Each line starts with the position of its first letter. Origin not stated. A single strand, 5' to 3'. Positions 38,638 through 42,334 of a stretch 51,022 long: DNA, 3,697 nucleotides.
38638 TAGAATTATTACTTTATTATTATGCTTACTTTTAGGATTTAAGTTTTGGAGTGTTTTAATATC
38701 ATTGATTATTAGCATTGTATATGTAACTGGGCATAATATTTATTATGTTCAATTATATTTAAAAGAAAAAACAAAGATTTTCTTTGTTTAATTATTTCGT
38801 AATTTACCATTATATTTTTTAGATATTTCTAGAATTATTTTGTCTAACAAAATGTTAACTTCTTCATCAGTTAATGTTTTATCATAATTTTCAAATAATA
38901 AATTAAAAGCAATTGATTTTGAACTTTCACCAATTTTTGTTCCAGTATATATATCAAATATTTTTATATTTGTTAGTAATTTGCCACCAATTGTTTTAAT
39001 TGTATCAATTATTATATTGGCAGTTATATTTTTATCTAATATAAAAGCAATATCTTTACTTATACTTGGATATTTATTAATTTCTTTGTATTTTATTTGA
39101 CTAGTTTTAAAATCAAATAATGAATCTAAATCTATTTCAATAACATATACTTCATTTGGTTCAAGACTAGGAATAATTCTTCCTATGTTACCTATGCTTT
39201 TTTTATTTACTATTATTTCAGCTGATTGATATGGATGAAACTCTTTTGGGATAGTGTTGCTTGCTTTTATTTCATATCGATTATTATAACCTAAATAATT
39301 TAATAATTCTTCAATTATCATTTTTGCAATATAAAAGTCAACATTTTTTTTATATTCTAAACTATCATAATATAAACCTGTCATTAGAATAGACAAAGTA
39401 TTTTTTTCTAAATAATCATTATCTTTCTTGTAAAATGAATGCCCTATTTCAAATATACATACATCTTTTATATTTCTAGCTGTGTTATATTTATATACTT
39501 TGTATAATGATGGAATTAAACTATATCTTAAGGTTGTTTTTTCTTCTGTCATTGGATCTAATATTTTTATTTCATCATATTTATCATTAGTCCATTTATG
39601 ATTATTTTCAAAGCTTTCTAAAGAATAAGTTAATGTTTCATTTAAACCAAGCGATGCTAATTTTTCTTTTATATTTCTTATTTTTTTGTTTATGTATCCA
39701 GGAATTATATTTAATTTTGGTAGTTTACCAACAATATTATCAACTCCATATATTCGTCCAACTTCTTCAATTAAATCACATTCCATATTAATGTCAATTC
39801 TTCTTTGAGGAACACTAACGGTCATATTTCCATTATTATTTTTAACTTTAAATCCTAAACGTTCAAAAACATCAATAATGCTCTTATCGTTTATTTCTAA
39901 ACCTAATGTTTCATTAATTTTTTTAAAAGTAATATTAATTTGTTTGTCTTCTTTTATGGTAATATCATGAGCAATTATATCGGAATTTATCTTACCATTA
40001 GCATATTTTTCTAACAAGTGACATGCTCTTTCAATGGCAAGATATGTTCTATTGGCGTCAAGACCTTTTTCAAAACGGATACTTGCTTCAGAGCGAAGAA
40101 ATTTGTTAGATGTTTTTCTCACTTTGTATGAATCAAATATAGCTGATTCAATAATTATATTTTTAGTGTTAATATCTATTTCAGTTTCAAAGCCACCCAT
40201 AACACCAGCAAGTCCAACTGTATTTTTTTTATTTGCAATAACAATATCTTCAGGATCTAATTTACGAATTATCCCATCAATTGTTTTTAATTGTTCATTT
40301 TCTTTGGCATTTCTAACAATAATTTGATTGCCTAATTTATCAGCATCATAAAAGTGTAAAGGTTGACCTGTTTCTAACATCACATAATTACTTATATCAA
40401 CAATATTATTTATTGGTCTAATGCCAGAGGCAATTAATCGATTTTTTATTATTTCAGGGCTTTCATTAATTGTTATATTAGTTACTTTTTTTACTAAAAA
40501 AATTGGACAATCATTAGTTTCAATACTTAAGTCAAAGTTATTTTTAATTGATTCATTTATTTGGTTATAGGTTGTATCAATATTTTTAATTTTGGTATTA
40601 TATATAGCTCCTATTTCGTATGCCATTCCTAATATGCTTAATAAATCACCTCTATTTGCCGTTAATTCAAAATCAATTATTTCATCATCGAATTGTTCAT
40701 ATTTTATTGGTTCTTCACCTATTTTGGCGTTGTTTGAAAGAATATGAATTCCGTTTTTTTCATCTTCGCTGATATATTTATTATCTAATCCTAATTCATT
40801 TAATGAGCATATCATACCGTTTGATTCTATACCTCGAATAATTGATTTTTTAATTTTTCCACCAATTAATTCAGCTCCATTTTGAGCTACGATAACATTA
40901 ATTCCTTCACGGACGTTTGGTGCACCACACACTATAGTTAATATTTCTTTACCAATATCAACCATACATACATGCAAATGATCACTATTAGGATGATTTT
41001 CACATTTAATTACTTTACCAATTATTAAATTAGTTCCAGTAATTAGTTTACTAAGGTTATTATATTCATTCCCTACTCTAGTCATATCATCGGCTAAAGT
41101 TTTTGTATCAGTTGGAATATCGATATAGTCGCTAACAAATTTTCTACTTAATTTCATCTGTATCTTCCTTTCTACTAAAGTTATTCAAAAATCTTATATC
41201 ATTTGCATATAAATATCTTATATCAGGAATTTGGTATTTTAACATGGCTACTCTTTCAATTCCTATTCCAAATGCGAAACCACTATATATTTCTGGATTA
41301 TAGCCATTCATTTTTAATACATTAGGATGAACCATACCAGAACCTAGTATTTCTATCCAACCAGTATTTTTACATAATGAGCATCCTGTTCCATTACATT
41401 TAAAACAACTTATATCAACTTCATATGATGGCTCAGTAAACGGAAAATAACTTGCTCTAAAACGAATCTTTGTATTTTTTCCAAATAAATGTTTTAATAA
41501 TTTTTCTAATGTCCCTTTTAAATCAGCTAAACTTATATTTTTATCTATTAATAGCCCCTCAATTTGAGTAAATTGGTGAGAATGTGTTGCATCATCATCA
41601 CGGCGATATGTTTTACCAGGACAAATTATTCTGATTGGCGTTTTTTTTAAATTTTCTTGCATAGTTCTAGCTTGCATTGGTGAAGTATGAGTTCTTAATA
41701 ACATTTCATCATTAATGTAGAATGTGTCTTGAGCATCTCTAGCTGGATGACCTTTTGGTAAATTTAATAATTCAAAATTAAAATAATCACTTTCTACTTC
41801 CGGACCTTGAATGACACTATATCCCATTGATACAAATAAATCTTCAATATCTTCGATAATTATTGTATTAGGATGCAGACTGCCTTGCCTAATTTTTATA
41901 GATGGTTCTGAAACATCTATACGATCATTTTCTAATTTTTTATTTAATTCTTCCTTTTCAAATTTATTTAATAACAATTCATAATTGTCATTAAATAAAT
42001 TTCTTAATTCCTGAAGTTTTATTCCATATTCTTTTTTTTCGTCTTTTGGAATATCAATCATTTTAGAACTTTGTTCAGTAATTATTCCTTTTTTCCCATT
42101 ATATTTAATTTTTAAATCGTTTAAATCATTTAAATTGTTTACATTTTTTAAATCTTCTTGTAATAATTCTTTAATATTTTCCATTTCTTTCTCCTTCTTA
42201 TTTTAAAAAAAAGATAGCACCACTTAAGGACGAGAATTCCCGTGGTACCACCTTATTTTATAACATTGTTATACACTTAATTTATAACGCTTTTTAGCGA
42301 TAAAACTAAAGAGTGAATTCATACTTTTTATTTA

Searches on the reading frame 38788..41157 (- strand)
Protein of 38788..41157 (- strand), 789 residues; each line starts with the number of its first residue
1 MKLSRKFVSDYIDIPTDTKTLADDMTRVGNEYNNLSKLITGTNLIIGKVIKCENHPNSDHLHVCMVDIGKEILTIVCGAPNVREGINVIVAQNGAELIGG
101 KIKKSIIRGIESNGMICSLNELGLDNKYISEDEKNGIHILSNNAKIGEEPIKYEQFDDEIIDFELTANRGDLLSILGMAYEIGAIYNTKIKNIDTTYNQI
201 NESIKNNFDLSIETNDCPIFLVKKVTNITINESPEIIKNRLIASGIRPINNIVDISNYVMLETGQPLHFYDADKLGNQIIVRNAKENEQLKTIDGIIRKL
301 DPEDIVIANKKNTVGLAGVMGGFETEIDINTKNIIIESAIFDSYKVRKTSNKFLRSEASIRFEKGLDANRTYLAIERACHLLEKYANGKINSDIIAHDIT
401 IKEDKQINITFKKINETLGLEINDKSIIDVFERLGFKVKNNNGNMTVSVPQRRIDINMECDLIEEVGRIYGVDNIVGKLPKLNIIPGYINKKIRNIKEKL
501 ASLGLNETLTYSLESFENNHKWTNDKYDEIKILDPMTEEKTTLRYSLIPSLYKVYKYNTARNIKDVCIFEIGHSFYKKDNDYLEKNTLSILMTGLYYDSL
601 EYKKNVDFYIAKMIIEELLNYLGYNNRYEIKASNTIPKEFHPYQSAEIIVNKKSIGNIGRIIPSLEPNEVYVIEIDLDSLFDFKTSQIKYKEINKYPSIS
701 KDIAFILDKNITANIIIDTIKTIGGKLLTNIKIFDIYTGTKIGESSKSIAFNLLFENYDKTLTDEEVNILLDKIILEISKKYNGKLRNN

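Call 26: search_protein_families(library=ncbifam, proteins=[window:38788-41157:-], max_evalue=1e-10)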
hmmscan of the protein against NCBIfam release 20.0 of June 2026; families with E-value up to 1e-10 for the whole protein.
window:38788-41157:- (789 aa): 7 families
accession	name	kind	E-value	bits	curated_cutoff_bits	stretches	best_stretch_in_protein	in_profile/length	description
TIGR00472.1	pheT_bact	equivalog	4.5e-227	756.1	402.65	1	1-787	1-798/798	phenylalanine--tRNA ligase subunit beta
NF001882.0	PRK00629.5-4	equivalog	2.6e-92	310.4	527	1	19-737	21-696/725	phenylalanine--tRNA ligase subunit beta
TIGR00471.1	pheT_arch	equivalog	4.5e-35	121.1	282.65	1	151-665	32-530/551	phenylalanine--tRNA ligase subunit beta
NF045760.1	YtpR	equivalog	1.1e-33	116.6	100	1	33-148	74-183/185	YtpR family tRNA-binding protein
NF001879.0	PRK00629.5-1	equivalog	3.4e-28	98.6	840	1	21-573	22-551/718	phenylalanine--tRNA ligase subunit beta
NF045867.1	PheT_Nterm_rel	equivalog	4.1e-16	59.5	120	1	30-125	75-171/171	TyrS-associated PheT N-terminal domain-related protein TapR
TIGR00469.1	pheS_mito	equivalog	3.3e-11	42.5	258.35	1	687-784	348-449/451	phenylalanine--tRNA ligase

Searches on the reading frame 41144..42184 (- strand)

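Call 26: search_protein_families(library=ncbifam, proteins=[window:41144-42184:-], max_evalue=1e-10)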
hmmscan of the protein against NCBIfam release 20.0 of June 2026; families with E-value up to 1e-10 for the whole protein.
window:41144-42184:- (346 aa): 5 families
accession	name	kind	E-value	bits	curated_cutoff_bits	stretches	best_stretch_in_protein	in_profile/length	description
TIGR00468.1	pheS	equivalog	1.1e-107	360.1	237.45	1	36-336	3-322/324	phenylalanine--tRNA ligase subunit alpha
NF003210.0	PRK04172.1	equivalog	4.8e-63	213.7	350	2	160-337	331-492/496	phenylalanine--tRNA ligase subunit alpha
NF051887.1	PheS_related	equivalog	9.4e-42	143.3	300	1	102-336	11-239/349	PheS-related mystery ligase SrmL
TIGR00469.1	pheS_mito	equivalog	6.9e-39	133.7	258.35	2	235-340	254-347/451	phenylalanine--tRNA ligase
TIGR00470.1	sepS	equivalog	3.5e-12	45.6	380.65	0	163-328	185-343/533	O-phosphoserine--tRNA ligase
